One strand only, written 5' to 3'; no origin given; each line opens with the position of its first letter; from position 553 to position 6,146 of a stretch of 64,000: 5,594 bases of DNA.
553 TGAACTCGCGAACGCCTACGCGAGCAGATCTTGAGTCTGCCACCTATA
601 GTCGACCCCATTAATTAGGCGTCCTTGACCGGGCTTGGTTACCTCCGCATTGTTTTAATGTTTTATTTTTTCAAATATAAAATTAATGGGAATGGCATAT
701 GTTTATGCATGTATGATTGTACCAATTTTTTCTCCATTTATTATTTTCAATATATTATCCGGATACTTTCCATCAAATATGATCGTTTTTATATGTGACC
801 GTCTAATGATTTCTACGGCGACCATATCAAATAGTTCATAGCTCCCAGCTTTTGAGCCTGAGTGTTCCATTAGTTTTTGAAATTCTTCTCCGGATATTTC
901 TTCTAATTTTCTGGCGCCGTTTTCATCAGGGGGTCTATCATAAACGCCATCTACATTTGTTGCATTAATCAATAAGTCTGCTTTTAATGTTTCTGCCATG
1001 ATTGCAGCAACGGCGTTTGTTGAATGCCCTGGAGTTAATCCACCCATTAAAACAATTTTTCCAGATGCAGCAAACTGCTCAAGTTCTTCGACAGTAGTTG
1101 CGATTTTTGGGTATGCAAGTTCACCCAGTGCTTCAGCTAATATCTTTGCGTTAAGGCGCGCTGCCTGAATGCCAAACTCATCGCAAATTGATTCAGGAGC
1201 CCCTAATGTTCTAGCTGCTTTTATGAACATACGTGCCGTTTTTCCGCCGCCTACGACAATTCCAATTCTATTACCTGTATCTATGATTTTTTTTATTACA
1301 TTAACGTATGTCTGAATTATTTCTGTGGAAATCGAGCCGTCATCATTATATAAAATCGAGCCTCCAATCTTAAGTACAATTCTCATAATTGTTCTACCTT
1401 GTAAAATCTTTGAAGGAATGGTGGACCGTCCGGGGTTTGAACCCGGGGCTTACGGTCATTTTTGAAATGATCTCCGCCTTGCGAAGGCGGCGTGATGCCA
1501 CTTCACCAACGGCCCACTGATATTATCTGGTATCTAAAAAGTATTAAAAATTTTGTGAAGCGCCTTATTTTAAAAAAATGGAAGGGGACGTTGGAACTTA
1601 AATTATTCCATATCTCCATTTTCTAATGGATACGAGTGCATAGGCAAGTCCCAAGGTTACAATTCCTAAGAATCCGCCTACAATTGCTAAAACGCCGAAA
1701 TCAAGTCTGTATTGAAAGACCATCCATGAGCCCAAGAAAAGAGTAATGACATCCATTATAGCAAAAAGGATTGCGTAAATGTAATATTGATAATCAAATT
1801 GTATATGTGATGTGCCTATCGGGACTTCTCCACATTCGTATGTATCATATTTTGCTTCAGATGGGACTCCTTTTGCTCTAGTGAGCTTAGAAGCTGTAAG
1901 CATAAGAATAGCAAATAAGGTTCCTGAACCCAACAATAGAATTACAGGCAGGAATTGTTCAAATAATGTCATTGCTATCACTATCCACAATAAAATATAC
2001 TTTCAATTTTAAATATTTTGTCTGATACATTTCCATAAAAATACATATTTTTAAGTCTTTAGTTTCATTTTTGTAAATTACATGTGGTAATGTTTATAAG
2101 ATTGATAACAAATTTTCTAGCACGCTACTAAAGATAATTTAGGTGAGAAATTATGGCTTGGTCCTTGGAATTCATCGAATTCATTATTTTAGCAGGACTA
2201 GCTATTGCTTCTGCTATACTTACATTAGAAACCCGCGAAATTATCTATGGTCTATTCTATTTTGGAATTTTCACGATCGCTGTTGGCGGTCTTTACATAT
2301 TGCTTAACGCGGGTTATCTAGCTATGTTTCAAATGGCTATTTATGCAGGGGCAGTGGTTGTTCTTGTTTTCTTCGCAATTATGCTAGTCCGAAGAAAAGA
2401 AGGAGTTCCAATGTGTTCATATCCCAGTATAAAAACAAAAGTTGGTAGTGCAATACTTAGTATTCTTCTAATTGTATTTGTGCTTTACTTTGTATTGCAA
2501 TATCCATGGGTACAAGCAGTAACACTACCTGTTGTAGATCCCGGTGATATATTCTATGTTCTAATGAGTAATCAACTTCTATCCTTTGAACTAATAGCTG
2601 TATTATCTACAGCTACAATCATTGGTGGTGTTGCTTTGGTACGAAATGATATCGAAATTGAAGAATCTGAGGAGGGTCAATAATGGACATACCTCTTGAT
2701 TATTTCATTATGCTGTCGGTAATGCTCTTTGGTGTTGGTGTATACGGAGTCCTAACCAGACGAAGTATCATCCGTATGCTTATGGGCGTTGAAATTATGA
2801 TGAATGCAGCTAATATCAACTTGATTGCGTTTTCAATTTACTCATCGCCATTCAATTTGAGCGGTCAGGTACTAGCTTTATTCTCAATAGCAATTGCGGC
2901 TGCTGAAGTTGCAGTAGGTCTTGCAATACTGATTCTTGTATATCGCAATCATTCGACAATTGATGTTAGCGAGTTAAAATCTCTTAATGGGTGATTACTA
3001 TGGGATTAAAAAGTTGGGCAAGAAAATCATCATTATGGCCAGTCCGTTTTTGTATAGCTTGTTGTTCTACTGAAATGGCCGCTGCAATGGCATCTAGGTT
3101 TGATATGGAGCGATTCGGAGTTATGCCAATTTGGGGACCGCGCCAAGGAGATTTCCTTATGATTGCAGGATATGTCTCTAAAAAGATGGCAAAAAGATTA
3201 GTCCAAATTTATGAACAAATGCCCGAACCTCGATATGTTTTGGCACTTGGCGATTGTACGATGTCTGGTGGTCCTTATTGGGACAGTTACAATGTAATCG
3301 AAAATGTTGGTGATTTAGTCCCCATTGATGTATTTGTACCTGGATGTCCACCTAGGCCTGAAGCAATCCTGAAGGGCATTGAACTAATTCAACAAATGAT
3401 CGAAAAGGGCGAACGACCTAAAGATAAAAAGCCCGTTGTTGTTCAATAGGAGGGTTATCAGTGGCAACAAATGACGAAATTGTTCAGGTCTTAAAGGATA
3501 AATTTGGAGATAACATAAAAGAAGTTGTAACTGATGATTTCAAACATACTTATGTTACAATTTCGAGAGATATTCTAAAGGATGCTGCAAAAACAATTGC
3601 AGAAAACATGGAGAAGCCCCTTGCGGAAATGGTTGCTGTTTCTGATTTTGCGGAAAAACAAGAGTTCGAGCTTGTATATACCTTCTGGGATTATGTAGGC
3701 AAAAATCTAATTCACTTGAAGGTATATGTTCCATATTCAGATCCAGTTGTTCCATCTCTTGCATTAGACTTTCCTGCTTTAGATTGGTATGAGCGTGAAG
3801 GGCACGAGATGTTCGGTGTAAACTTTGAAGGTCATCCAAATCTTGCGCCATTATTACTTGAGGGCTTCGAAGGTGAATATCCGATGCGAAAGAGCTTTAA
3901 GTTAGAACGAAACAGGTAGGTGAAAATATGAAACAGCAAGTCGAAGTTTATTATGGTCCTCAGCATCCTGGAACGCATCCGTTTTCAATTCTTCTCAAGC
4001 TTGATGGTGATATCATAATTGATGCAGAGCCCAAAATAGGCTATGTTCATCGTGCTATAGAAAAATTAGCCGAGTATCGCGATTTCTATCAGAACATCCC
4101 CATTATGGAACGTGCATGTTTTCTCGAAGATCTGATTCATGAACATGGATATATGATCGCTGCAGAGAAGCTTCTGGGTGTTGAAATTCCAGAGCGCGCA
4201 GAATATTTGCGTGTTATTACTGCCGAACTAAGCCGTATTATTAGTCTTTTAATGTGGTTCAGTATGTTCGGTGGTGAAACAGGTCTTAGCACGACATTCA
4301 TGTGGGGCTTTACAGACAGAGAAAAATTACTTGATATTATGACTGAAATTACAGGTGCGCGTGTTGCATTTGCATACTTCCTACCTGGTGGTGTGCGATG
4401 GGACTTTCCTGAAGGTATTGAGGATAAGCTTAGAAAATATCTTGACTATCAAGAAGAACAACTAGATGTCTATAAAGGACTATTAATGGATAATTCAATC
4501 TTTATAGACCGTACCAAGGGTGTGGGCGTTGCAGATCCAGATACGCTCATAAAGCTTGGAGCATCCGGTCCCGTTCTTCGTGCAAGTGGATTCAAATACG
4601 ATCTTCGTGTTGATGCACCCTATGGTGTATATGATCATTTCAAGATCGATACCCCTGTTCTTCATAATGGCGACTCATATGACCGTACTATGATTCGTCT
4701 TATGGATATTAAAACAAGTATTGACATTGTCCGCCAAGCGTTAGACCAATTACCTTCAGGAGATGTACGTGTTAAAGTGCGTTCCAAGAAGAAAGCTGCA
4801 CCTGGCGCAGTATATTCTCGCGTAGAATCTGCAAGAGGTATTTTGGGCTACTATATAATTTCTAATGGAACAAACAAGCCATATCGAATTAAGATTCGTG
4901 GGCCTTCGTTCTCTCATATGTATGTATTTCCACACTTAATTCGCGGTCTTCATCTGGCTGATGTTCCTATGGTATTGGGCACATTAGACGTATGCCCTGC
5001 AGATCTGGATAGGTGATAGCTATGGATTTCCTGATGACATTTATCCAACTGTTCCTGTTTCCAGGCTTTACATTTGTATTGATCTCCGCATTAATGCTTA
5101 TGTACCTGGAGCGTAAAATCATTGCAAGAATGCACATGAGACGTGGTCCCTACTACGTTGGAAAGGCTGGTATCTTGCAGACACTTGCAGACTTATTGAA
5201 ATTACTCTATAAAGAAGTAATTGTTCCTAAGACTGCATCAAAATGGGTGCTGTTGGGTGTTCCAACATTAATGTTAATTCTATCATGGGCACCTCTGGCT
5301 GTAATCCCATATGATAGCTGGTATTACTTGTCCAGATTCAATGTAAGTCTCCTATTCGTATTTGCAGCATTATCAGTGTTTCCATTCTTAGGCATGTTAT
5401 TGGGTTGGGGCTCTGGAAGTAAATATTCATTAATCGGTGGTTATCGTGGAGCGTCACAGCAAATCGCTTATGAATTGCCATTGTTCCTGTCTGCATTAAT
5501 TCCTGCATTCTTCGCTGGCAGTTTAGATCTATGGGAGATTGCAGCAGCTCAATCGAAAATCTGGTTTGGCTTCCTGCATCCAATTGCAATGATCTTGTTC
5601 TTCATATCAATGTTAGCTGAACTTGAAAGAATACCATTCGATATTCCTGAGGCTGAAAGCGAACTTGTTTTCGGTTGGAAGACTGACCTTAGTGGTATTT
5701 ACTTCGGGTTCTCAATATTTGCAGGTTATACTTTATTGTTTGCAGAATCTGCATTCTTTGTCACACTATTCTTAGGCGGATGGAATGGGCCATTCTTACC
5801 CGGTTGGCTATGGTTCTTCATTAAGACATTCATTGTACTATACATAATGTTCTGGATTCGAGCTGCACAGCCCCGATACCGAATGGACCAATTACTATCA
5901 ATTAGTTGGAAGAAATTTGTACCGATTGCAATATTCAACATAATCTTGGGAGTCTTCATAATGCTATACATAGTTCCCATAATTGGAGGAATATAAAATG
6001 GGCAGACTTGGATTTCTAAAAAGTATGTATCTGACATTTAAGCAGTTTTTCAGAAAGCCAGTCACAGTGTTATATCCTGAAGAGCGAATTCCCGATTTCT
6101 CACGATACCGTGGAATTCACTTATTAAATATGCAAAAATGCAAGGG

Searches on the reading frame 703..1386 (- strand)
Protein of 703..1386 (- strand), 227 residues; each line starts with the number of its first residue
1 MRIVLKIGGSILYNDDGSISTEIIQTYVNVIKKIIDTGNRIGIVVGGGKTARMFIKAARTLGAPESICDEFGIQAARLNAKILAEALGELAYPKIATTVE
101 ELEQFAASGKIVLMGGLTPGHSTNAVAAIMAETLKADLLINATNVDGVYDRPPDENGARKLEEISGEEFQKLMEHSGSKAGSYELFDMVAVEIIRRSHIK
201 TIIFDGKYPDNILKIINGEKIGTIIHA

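Call 8: search_protein_families(library=pfam, proteins=[window:703-1386:-], max_evalue=0.01)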
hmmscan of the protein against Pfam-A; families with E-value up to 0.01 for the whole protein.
window:703-1386:- (227 aa): 1 family
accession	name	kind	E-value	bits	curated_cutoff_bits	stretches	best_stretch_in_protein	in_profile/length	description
PF00696.33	AA_kinase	-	1e-34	120.7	24.9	1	1-205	1-234/234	Amino acid kinase family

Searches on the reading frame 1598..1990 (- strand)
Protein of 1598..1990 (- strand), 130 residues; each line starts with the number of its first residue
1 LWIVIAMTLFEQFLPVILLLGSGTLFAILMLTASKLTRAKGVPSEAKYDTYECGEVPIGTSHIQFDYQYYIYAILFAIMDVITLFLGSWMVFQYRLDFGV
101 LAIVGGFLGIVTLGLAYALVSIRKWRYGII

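Call 8: search_protein_families(library=pfam, proteins=[window:1598-1990:-], max_evalue=0.01)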
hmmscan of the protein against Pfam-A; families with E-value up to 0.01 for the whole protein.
window:1598-1990:- (130 aa): 1 family
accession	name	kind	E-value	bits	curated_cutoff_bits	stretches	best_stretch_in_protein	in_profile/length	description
PF00507.24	Oxidored_q4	-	4.9e-20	72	23.3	1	28-119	2-92/99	NADH-ubiquinone/plastoquinone oxidoreductase, chain 3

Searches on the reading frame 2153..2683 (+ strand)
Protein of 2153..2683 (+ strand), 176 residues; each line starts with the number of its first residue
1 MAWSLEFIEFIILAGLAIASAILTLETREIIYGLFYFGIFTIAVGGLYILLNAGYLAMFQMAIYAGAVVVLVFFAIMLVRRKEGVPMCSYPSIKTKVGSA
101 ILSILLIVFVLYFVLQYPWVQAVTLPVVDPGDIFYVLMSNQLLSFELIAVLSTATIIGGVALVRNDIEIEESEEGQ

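Call 7: search_protein_families(library=pfam, proteins=[window:2153-2683:+], max_evalue=0.01)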
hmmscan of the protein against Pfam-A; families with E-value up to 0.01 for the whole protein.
window:2153-2683:+ (176 aa): 3 families
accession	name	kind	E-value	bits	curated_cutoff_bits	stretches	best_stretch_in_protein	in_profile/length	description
PF00499.25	Oxidored_q3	-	2.2e-20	73.3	33.2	1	20-162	1-146/146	NADH-ubiquinone/plastoquinone oxidoreductase chain 6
PF13244.11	MbhD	-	0.00046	20.7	27.2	1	16-79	2-65/67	MBH, subunit D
PF13520.12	AA_permease_2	-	0.0037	16.7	27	1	28-115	321-405/427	Amino acid permease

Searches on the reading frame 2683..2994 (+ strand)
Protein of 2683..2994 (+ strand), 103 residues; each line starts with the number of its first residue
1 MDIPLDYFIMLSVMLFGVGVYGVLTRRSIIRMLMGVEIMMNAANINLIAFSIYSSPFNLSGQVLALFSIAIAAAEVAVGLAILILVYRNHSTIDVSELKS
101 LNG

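Call 7: search_protein_families(library=pfam, proteins=[window:2683-2994:+], max_evalue=0.01)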
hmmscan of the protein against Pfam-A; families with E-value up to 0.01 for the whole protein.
window:2683-2994:+ (103 aa): 1 family
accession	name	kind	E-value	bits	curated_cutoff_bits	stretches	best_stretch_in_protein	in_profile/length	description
PF00420.29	Oxidored_q2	-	6.8e-30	103.1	26.1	1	8-102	2-94/95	NADH-ubiquinone/plastoquinone oxidoreductase chain 4L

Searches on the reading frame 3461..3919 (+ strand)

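Call 7: search_protein_families(library=pfam, proteins=[window:3461-3919:+], max_evalue=0.01)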
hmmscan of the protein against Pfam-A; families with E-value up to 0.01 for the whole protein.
window:3461-3919:+ (152 aa): 1 family
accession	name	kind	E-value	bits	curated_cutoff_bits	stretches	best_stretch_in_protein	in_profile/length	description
PF00329.25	Complex1_30kDa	-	3.6e-26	92.6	22.5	1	32-150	1-122/124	Respiratory-chain NADH dehydrogenase, 30 Kd subunit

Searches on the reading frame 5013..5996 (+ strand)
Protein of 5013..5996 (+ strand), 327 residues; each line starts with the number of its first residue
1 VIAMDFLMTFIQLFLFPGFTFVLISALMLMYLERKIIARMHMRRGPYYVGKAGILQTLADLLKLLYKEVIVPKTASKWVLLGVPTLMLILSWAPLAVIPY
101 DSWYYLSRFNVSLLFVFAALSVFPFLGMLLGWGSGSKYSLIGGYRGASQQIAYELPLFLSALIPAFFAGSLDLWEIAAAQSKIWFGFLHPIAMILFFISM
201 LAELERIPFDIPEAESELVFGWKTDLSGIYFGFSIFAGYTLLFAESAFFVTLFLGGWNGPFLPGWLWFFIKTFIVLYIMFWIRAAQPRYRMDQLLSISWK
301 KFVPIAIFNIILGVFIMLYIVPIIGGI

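Call 7: search_protein_families(library=pfam, proteins=[window:5013-5996:+], max_evalue=0.01)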
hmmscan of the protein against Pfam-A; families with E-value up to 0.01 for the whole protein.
window:5013-5996:+ (327 aa): 1 family
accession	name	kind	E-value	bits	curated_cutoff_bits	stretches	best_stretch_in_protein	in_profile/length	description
PF00146.26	NADHdh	-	5.3e-98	328.5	27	1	20-312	8-296/298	NADH dehydrogenase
